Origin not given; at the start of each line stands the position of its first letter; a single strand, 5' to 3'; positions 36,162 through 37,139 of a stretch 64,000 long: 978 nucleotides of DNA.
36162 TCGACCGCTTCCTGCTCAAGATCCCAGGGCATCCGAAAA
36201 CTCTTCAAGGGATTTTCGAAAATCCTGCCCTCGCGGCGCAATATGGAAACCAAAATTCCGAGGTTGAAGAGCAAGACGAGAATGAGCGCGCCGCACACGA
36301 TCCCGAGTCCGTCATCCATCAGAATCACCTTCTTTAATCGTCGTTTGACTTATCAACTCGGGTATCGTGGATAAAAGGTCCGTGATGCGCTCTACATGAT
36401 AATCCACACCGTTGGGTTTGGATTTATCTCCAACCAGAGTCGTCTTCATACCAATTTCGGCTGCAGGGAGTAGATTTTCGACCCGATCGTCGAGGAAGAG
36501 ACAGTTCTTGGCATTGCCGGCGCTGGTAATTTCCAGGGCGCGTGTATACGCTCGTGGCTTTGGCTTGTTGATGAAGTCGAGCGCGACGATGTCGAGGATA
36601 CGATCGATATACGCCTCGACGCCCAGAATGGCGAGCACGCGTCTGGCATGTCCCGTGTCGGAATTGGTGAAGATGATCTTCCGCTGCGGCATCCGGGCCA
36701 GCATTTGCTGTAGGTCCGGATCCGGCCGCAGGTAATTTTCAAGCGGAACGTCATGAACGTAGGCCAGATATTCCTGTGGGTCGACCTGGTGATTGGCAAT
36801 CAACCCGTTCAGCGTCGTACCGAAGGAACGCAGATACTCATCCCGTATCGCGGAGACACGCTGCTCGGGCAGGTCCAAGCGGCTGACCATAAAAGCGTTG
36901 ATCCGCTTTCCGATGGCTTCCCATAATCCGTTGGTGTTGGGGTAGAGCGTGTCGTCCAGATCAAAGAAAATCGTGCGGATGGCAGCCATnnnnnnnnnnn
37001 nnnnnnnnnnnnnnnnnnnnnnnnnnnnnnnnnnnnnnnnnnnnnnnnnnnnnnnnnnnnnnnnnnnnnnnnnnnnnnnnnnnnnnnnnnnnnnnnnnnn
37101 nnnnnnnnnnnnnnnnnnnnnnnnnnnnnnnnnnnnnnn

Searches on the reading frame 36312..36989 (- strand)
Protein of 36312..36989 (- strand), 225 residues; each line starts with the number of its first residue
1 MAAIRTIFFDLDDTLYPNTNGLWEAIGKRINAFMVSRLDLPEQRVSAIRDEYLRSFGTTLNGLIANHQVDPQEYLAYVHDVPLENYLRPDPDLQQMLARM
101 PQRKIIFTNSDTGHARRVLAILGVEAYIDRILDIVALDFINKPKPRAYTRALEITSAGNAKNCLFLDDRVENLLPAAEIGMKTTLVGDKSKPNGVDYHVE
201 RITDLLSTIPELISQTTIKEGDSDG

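Call 9: search_protein_families(library=pfam, proteins=[window:36312-36989:-])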
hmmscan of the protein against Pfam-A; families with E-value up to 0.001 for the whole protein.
window:36312-36989:- (225 aa): 2 families
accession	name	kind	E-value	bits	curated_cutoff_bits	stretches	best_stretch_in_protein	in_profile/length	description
PF00702.32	Hydrolase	-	3.5e-17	63.9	26.4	1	4-180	1-191/191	haloacid dehalogenase-like hydrolase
PF13419.12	HAD_2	-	9.1e-10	39.4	23.8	1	7-186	1-178/178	Haloacid dehalogenase-like hydrolase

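Call 10: find_homologous_proteins(query=window:36312-36989:-)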
Query window:36312-36989:- (225 aa): 2092 proteins with E <= 0.001 among 2417 candidates; the best 120 are listed.
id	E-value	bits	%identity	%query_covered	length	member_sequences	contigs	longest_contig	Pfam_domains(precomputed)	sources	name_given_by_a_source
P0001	3.3e-144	496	100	100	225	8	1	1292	PF13419.13,PF00702.33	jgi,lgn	-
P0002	3.2e-123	427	84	100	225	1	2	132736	PF13419.13,PF00702.33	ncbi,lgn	-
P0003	6.8e-114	397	83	94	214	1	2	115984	PF13419.13,PF00702.33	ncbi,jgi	-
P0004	2.0e-100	353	71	95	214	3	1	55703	PF13419.13,PF00702.33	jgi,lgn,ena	-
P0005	2.1e-100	353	71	95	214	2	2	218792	PF13419.13,PF00702.33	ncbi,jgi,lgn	-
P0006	8.2e-98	344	71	94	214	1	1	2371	PF13419.13,PF00702.33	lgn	-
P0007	4.6e-97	342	69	95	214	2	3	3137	PF13419.13,PF00702.33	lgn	-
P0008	4.6e-95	335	67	95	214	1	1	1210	PF13419.13,PF00702.33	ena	-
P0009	9.2e-94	331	66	95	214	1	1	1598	PF13419.13,PF00702.33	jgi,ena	-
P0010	1.7e-93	330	67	95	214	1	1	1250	PF13419.13,PF00702.33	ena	-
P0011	9.2e-93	328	67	95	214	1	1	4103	PF13419.13,PF00702.33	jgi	jgi:pyrimidine 5'-nucleotidase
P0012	9.5e-79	282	55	98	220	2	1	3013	PF13419.13,PF00702.33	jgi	jgi:putative hydrolase of the HAD superfamily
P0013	3.8e-78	280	57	97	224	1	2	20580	PF13419.13,PF00702.33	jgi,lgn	jgi:putative hydrolase of the HAD superfamily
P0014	1.9e-76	275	56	96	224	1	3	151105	PF13419.13,PF00702.33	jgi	jgi:putative hydrolase of the HAD superfamily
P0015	5.4e-74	267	57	93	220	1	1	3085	PF13419.13,PF00702.33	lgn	-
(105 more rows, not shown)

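Call 13: find_related_loci(query=A1, collection=genome_contigs, flank=3000)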
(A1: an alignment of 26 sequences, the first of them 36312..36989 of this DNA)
Query A1 (225 aa) in genome_contigs; peptide patterns used: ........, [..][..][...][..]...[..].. (x = any residue, [..] = any of these).
600 stretches matched a pattern (row limit reached: there are more); 317 encode a relative of the query (tblastn E <= 1e-3); the best 80 are kept; 80 distinct loci.
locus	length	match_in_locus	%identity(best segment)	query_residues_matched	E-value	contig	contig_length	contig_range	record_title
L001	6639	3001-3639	71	1-213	2e-107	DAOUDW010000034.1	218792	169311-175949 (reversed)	MAG TPA_asm: Anaerolineales bacterium isolate N14_70 258007, whole genome shotgun sequence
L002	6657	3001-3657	55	2-221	2e-75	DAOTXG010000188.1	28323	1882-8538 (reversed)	MAG TPA_asm: Anaerolineales bacterium isolate H20_231 k125_3563467, whole genome shotgun sequence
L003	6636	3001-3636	54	4-216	1e-73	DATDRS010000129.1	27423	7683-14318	MAG TPA_asm: Anaerolineales bacterium isolate SMAG_U7983 k141_29753, whole genome shotgun sequence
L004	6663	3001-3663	48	1-221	2e-73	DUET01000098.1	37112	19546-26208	MAG TPA_asm: Anaerolineae bacterium isolate W1033 Contig98, whole genome shotgun sequence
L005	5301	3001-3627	52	6-214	2e-71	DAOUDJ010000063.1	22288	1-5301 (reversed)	MAG TPA_asm: Anaerolineales bacterium isolate M42_98 k117_1472195, whole genome shotgun sequence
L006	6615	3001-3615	51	1-205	3e-70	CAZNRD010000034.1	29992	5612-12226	MAG TPA_asm: uncultured Anaerolineaceae bacterium isolate binchicken_co209_24 genome assembly, contig: NODE_1269_length_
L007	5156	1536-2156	51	3-209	1e-69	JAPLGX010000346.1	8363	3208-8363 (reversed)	MAG: Chloroflexota bacterium isolate LacPavin_0920_SED5_MAG_65_9 LacPavin_0920_SED5_scaffold_725375, whole genome shotgu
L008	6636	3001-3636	49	1-212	4e-69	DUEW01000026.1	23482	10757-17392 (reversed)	MAG TPA_asm: Anaerolineae bacterium isolate W167 Contig26, whole genome shotgun sequence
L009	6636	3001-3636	50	1-212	4e-69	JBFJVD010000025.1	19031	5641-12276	MAG: Anaerolineales bacterium isolate Mix_sand19.2022.05.D.79 k141_882395_length_19031_cov_10.0000, whole genome shotgun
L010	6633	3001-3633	49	5-215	1e-68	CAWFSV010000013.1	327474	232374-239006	MAG: uncultured Chloroflexia bacterium isolate MFD00709.bin.2.50 genome assembly, contig: contig_37990, whole genome sho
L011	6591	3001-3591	50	16-212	9e-68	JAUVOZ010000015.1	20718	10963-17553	MAG: Anaerolineae bacterium isolate CSMAG_649 CSMAG_649_k141_479406_length_20718_cov_12.8748, whole genome shotgun seque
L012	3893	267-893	50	4-212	9e-67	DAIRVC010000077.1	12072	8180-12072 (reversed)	MAG TPA_asm: Anaerolineales bacterium isolate CTOTU25583 NODE_2412_length_12072_cov_4.847300, whole genome shotgun seque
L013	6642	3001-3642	52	4-215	3e-66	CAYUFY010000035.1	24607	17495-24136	MAG TPA_asm: uncultured Anaerolineales bacterium isolate binchicken_co186_156 genome assembly, contig: NODE_2290_length_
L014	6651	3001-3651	49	4-219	1e-65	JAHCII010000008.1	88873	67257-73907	MAG: Anaerolineales bacterium isolate TGS_CHL2 CHL2_8, whole genome shotgun sequence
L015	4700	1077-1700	49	6-212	1e-64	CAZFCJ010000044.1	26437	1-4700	MAG TPA_asm: uncultured Anaerolineaceae bacterium isolate SRP304980_co2_62 genome assembly, contig: NODE_687_length_2643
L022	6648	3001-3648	46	1-214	1e-60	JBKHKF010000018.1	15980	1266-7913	MAG: Anaerolineales bacterium isolate D5M12_8 NODE_1395_length_15980_cov_4.830769, whole genome shotgun sequence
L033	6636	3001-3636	46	1-212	6e-58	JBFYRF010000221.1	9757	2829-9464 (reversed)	MAG: Anaerolineales bacterium isolate PPR_0206 PPR_0206.fa_k121_383512, whole genome shotgun sequence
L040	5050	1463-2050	48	16-212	1e-56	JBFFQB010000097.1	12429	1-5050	MAG: Anaerolineales bacterium isolate Mix_mud20.2022.06.15 k141_1354135_length_12429_cov_11.8088, whole genome shotgun s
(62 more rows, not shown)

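Call 15: find_encoding_contigs(protein=P0002, flank=4000, max_places=3)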
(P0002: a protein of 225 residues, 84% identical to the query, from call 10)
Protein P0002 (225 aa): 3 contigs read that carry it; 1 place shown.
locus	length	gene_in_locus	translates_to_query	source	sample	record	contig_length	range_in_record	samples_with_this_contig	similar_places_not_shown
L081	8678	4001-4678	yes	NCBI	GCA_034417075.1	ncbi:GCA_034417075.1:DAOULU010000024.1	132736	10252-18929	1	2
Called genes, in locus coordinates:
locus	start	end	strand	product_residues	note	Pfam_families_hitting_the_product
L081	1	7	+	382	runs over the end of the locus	PF00072:Response_reg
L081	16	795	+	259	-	PF02146:SIR2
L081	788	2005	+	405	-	PF13185:GAF_2, PF13492:GAF_3, PF01590:GAF, PF00512:HisKA, PF02518:HATPase_c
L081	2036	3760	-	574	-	PF02518:HATPase_c, PF13589:HATPase_c_3, PF01119:DNA_mis_repair, PF08676:MutL_C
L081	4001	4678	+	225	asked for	PF00702:Hydrolase, PF13419:HAD_2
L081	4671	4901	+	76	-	-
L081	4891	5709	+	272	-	PF01144:CoA_trans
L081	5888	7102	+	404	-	PF22694:CtpB_N-like, PF00595:PDZ, PF13180:PDZ_2 (weak), PF17820:PDZ_6, PF03572:Peptidase_S41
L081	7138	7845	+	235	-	PF04298:Zn_peptidase_2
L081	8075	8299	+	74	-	PF09383:NIL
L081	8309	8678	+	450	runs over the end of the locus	PF03448:MgtE_N, PF14841:FliG_M (faint), PF00571:CBS, PF01769:MgtE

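Call 16: find_encoding_contigs(protein=P0003, flank=4000, max_places=3)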
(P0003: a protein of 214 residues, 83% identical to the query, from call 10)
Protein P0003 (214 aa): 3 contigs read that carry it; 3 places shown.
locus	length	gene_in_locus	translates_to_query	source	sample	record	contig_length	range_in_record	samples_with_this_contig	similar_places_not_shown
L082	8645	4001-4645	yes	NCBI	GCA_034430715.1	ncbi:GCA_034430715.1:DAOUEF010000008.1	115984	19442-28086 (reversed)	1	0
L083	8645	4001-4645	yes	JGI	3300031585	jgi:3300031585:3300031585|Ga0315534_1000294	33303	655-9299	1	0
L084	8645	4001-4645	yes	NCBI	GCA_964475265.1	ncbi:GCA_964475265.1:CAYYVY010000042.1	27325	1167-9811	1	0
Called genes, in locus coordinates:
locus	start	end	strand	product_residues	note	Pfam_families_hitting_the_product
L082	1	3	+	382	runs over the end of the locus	PF00072:Response_reg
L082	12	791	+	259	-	PF02146:SIR2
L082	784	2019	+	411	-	PF01590:GAF, PF13185:GAF_2, PF13492:GAF_3, PF00512:HisKA, PF02518:HATPase_c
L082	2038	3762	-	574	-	PF02518:HATPase_c, PF13589:HATPase_c_3, PF01119:DNA_mis_repair, PF08676:MutL_C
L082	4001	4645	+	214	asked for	PF00702:Hydrolase, PF13419:HAD_2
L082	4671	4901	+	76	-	-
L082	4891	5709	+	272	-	PF01144:CoA_trans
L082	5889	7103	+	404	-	PF22694:CtpB_N-like, PF00595:PDZ (weak), PF17820:PDZ_6, PF03572:Peptidase_S41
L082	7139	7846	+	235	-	PF04298:Zn_peptidase_2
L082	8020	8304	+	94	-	PF09383:NIL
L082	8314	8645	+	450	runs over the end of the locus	PF03448:MgtE_N, PF00571:CBS, PF01769:MgtE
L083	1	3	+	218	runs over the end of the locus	?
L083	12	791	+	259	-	PF02146:SIR2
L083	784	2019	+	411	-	PF01590:GAF, PF13185:GAF_2, PF13492:GAF_3, PF00512:HisKA, PF02518:HATPase_c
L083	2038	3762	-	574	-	PF02518:HATPase_c, PF13589:HATPase_c_3, PF01119:DNA_mis_repair, PF08676:MutL_C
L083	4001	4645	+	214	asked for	PF00702:Hydrolase, PF13419:HAD_2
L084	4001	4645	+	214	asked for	PF00702:Hydrolase, PF13419:HAD_2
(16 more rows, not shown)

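Call 17: find_encoding_contigs(protein=P0004, flank=4000, max_places=3)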
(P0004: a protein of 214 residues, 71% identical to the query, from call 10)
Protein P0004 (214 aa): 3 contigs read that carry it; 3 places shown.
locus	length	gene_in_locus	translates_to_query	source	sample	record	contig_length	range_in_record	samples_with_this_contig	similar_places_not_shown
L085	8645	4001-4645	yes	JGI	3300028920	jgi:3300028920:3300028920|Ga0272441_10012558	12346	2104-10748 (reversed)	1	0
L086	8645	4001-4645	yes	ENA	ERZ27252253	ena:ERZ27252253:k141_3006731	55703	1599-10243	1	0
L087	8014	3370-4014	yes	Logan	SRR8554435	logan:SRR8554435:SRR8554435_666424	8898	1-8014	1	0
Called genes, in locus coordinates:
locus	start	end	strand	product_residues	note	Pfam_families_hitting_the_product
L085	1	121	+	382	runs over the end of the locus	PF00072:Response_reg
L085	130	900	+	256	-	PF02146:SIR2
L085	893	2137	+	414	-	PF13185:GAF_2, PF01590:GAF, PF13492:GAF_3, PF00512:HisKA, PF13581:HATPase_c_2 (weak), PF02518:HATPase_c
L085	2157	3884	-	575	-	PF02518:HATPase_c, PF13589:HATPase_c_3, PF01119:DNA_mis_repair, PF08676:MutL_C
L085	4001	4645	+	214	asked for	PF00702:Hydrolase, PF13419:HAD_2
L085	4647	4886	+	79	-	-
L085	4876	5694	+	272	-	PF01144:CoA_trans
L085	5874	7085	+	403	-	PF22694:CtpB_N-like, PF00595:PDZ (weak), PF17820:PDZ_6, PF03572:Peptidase_S41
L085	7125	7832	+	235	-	PF04298:Zn_peptidase_2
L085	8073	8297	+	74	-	PF09383:NIL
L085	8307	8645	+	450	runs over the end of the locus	PF14841:FliG_M (faint), PF03448:MgtE_N, PF00571:CBS, PF01769:MgtE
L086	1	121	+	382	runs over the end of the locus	PF00072:Response_reg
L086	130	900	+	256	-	PF02146:SIR2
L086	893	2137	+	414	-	PF13185:GAF_2, PF01590:GAF, PF13492:GAF_3, PF00512:HisKA, PF13581:HATPase_c_2 (weak), PF02518:HATPase_c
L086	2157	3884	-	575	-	PF02518:HATPase_c, PF13589:HATPase_c_3, PF01119:DNA_mis_repair, PF08676:MutL_C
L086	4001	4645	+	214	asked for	PF00702:Hydrolase, PF13419:HAD_2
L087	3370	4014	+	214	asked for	PF00702:Hydrolase, PF13419:HAD_2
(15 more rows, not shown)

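Call 35: find_encoding_contigs(protein=P0011, flank=1500, max_places=2)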
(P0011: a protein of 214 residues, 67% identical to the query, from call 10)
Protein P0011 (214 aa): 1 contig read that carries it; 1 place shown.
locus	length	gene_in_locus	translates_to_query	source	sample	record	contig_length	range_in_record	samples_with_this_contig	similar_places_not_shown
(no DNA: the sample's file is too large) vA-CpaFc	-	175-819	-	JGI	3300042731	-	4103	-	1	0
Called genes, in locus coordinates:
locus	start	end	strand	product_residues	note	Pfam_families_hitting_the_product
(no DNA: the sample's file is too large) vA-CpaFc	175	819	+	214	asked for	PF00702:Hydrolase, PF13419:HAD_2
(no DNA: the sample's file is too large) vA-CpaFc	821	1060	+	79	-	-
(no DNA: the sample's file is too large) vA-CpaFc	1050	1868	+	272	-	PF01144:CoA_trans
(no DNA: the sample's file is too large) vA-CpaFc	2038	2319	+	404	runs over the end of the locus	PF22694:CtpB_N-like, PF00595:PDZ, PF13180:PDZ_2 (weak), PF17820:PDZ_6, PF03572:Peptidase_S41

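Call 36: find_encoding_contigs(protein=P0007, flank=1500, max_places=2)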
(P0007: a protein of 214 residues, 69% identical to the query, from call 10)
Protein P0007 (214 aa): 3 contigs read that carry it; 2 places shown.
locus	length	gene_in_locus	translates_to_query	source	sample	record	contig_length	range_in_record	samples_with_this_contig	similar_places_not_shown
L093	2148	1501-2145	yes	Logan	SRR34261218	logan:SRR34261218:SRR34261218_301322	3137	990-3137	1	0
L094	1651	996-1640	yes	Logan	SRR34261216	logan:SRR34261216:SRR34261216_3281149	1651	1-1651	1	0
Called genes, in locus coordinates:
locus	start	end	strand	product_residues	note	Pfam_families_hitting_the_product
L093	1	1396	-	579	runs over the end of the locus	PF02518:HATPase_c, PF13589:HATPase_c_3, PF01119:DNA_mis_repair, PF08676:MutL_C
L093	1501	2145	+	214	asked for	PF00702:Hydrolase, PF13419:HAD_2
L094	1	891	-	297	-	?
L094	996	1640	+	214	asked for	PF00702:Hydrolase, PF13419:HAD_2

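Call 37: find_encoding_contigs(protein=P0014, flank=1500, max_places=2)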
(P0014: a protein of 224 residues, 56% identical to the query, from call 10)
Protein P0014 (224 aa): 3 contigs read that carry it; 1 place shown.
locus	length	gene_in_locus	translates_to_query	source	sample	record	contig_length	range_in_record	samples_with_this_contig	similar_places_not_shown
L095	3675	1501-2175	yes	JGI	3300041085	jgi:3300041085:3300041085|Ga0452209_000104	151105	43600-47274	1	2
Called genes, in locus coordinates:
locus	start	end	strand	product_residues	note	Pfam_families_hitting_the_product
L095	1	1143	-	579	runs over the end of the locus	PF02518:HATPase_c, PF13589:HATPase_c_3, PF01119:DNA_mis_repair, PF08676:MutL_C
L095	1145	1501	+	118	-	-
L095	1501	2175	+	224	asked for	PF00702:Hydrolase, PF13419:HAD_2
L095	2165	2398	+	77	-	-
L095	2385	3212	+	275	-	PF01144:CoA_trans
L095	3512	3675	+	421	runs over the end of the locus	PF22694:CtpB_N-like (weak), PF00595:PDZ (weak), PF13180:PDZ_2 (weak), PF17820:PDZ_6, PF03572:Peptidase_S41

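Call 38: find_encoding_contigs(protein=P0013, flank=1500, max_places=2)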
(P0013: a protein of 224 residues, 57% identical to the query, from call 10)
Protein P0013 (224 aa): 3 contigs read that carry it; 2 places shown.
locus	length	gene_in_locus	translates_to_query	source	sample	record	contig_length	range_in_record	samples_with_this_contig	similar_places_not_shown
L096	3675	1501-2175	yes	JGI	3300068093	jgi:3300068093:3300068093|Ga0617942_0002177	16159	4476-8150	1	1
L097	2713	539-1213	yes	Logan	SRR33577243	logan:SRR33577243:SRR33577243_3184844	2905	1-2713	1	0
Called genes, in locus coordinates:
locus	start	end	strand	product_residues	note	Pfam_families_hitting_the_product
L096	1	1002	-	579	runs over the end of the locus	PF02518:HATPase_c, PF13589:HATPase_c_3, PF01119:DNA_mis_repair, PF08676:MutL_C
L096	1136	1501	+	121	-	-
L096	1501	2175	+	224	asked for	PF00702:Hydrolase, PF13419:HAD_2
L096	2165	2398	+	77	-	-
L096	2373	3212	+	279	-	PF01144:CoA_trans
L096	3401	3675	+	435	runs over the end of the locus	PF22694:CtpB_N-like, PF00595:PDZ (weak), PF13180:PDZ_2 (weak), PF17820:PDZ_6, PF03572:Peptidase_S41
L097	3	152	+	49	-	?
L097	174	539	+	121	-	-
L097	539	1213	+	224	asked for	PF00702:Hydrolase, PF13419:HAD_2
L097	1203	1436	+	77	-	-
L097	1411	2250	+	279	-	PF01144:CoA_trans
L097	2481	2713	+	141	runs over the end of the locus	?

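Call 43: search_protein_families(library=ncbifam, proteins=[window:36312-36989:-], max_evalue=0.01)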
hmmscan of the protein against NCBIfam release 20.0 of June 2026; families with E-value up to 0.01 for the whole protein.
window:36312-36989:- (225 aa): 15 families
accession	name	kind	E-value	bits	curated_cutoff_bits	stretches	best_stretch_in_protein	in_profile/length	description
TIGR01993.1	Pyr-5-nucltdase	equivalog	5.6e-57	192.5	142.9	1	6-186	2-183/183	pyrimidine 5'-nucleotidase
TIGR02253.1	CTE7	subfamily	2.2e-15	57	169.75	1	4-205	2-220/221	TIGR02253 family HAD-type hydrolase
TIGR01509.1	HAD-SF-IA-v3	subfamily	5e-11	43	29.4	1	82-186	58-154/154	HAD-IA family hydrolase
TIGR02247.1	HAD-1A3-hyp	subfamily_domain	4.8e-08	33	125.4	1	62-190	72-199/211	epoxide hydrolase N-terminal domain-like phosphatase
TIGR02254.1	YjjG_YfnB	equivalog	3.5e-05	23.4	159.9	1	92-209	104-219/223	YjjG family noncanonical pyrimidine nucleotidase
NF009804.0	PRK13288.1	equivalog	0.00014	21.4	218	1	3-207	2-208/215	pyrophosphatase PpaX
NF053830.1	RUBPPhHalo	equivalog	0.00029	20.5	330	0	5-20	3-18/234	ribulose-1,5-bisphosphate 5-phosphatase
TIGR01668.1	YqeG_hyp_ppase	hypoth_equivalog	0.00033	20.2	89.1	0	127-194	76-143/170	YqeG family HAD IIIA-type phosphatase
NF009697.0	PRK13222.1-4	equivalog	0.00073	18.9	327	0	2-33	5-36/232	phosphoglycolate phosphatase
NF006991.0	PRK09456.1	equivalog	0.001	18.8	295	1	140-190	139-188/199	glucose-1-phosphatase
TIGR01428.1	HAD_type_II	equivalog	0.0011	19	125.4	1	85-186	88-190/197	haloacid dehalogenase type II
NF008087.0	PRK10826.1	equivalog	0.0016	18.1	191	1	110-196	117-201/222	hexitol phosphatase HxpB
TIGR01548.1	HAD-SF-IA-hyp1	hypoth_equivalog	0.0025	17.4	140.2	1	75-174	100-192/197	TIGR01548 family HAD-type hydrolase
TIGR01549.1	HAD-SF-IA-v1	subfamily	0.0033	17.9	23.3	0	6-40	1-34/149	HAD-IA family hydrolase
TIGR01459.1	HAD-SF-IIA-hyp4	hypoth_equivalog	0.0065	15.9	103.75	1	90-187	140-241/242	TIGR01459 family HAD-type hydrolase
